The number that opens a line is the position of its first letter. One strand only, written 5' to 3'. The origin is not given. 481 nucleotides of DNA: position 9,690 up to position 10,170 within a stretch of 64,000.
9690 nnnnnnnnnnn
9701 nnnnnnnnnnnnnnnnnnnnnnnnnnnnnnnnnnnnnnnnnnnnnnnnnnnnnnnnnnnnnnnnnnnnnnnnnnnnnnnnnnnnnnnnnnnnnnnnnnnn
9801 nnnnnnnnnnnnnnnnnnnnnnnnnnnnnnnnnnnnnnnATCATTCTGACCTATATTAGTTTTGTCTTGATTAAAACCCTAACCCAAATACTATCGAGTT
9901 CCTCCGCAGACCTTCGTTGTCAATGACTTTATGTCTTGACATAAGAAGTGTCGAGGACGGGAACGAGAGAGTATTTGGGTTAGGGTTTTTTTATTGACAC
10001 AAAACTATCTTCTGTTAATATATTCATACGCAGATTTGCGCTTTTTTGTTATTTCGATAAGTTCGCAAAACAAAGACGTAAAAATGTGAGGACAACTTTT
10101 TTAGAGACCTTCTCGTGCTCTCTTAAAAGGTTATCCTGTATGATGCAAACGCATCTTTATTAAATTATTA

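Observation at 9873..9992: Conserved structured RNA core embedded in the loop of intrinsic terminators (two copies with covarying outer stems)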

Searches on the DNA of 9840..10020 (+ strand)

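Call 6: search_rna_families(source=window, start=9840, end=10020, threshold=evalue, max_evalue=10, show_alignments=3)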
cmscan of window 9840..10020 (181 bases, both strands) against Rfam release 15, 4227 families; matches with E-value up to 10: 9.
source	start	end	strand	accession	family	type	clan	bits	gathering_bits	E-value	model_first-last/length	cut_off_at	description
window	9873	9989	-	RF04202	MIR5380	Gene; miRNA;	-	21.3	150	0.04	1-137/137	no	MIR5380 microRNA precursor family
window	9874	9988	+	RF04149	MIR447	Gene; miRNA;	-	18.1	200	0.089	1-236/236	no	MIR447 microRNA precursor family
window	9854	10003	+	RF00746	mir-454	Gene; miRNA;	-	17.4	60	0.17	1-103/103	no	mir-454 microRNA precursor family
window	9916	9937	-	RF02677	NsiR4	Gene; sRNA;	-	15.4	40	0.27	1-65/65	no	Nitrogen stress-induced RNA 4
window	9874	9988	-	RF03489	mir-4796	Gene; miRNA;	-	14.9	90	1.8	9-87/93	no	mir-4796 microRNA precursor family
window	9846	10004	+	RF02781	ManX_thermometer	Cis-reg; thermoregulator;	-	13.6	76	6.9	1-117/117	no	ManX 5' UTR thermometer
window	9965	10011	+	RF03204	mir-4510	Gene; miRNA;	-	12.1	60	6.7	1-72/72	no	mir-4510 microRNA precursor family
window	9868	9937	-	RF00211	SNORD35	Gene; snRNA; snoRNA; CD-box;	CL00056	11.4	36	8.6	1-88/88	no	Small nucleolar RNA SNORD35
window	9877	9903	-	RF02124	JPX_1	Gene; lncRNA;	-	11.1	55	6.1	109-135/135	no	JPX transcript, XIST activator conserved region 1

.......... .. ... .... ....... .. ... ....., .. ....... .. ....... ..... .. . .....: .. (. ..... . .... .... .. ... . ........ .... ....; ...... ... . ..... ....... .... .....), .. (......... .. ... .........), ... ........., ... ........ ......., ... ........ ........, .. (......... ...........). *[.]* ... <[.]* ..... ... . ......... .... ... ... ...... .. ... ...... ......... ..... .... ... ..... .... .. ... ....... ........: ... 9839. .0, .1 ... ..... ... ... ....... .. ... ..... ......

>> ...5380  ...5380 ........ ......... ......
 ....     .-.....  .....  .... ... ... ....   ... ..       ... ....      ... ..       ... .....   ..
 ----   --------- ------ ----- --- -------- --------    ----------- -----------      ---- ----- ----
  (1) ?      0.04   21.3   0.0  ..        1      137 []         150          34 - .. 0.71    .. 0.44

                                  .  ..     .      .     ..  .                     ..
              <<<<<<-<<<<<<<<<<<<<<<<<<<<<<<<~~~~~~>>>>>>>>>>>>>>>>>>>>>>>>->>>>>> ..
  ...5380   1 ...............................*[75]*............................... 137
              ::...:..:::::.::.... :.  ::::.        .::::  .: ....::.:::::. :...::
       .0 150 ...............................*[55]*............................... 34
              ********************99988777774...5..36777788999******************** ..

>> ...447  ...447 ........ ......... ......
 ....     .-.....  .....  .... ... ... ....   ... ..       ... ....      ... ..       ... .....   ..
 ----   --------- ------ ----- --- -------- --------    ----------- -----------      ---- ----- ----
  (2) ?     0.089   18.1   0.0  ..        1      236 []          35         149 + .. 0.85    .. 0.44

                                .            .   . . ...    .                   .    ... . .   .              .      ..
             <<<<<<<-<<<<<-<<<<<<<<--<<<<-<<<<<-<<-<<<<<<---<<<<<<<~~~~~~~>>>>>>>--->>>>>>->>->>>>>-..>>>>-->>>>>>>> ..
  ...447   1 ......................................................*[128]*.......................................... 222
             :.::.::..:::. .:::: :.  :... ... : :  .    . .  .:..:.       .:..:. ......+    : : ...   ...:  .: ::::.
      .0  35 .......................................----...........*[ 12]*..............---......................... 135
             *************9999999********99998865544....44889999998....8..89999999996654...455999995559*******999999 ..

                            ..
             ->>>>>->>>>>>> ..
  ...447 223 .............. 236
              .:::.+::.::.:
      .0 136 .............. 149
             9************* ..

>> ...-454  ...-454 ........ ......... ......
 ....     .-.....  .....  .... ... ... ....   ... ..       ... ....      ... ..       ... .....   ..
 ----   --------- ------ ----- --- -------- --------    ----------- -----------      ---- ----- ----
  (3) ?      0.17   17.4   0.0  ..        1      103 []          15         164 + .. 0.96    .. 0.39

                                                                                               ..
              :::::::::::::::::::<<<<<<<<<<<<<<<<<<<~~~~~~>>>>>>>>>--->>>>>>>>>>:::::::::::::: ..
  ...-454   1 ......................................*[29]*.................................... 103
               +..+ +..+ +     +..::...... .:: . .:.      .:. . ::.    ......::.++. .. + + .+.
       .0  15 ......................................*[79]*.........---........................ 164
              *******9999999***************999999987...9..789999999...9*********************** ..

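Call 35: build_rna_model(alignment_id=A3)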
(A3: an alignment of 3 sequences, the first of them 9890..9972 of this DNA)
Model R1 built from alignment A3 (3 sequences, 83 columns); structure: RNAalifold consensus.
model positions 83; base pairs 30; branch points 0; effective number of sequences 0.93; information 0.683 bits per position. Calibrated on 0.2 Mb of random sequence (short: E-values are rough).
structure used (alignment columns):
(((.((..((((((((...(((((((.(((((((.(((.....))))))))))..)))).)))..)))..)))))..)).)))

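Call 36: search_with_rna_model(model_id=R1, source=window, filters=off, max_evalue=10)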
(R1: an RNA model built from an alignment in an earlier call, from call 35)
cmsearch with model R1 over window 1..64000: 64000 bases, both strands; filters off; matches with E-value up to 10: 8.
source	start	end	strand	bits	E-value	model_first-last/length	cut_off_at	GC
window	9890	9972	+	109.1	5.6e-25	1-83/83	no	0.47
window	23074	23156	+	108.9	6.3e-25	1-83/83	no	0.57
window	1729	1795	-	23.1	0.0025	1-83/83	no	0.37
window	9890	9972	-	20.8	0.0095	1-83/83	no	0.47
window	23074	23156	-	15.4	0.21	1-83/83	no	0.57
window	43860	43923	+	10.9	2.9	1-83/83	no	0.31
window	5446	5503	+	10.4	3.8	1-83/83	no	0.38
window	50708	50756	+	9.1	8.3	14-68/83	no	0.24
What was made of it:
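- The covariance model finds a diverged copy at 1729-1795 on the minus strand (call 36).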

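Call 37: search_with_rna_model(model_id=R1, sources=[L005, L006, L007, L008, L012, L014, L066, L067, L068, L069, L070, L071, L072], max_evalue=10)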
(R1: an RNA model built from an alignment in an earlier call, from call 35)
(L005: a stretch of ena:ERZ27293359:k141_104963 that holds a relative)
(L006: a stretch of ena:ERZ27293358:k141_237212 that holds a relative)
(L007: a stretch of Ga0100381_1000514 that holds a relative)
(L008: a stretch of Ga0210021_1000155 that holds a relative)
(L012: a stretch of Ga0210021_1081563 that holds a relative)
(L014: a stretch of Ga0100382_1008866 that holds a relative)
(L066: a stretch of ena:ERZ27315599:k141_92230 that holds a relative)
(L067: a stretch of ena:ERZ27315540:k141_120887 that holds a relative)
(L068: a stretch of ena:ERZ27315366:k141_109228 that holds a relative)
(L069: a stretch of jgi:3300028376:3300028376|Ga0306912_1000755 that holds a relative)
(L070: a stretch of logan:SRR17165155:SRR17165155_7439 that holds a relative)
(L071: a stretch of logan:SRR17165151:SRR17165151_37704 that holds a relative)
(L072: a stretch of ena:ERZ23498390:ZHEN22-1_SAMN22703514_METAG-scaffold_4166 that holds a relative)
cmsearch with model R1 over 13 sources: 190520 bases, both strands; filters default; matches with E-value up to 10: 6.
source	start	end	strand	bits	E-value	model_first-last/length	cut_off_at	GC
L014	400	482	+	109.1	1.7e-24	1-83/83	no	0.47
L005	11297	11379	+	108.9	1.9e-24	1-83/83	no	0.57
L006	4190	4272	+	108.9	1.9e-24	1-83/83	no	0.57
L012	1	83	+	108.9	1.9e-24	1-83/83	no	0.57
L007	13158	13240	-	102.1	9.5e-23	1-83/83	no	0.55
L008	3044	3126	+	102.1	9.5e-23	1-83/83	no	0.55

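Call 46: search_with_rna_model(model_id=R1, sources=[L073, L074, L075, L076, L077, L078, L079, L080], max_evalue=10)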
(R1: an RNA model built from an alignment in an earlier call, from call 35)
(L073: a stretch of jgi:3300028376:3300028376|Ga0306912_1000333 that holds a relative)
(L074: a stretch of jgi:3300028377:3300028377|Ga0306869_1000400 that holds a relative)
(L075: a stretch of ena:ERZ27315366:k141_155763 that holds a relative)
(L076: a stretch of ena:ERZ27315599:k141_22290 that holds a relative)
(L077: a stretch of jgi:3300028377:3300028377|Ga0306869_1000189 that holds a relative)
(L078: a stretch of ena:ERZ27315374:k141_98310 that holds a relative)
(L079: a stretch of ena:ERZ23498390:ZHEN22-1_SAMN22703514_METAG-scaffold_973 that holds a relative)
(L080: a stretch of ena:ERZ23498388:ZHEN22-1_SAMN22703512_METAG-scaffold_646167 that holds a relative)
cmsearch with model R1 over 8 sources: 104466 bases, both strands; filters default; matches with E-value up to 10: 0.
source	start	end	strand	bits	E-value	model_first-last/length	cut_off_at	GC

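Call 70: search_dna_similar(query=window:9873-9992:+, collection=phages, mode=distant, max_evalue=0.01)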
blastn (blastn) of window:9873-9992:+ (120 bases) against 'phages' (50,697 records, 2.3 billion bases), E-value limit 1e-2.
No match.
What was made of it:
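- Tried and rejected: A distant blastn search against the phage collection found no match (call 70).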
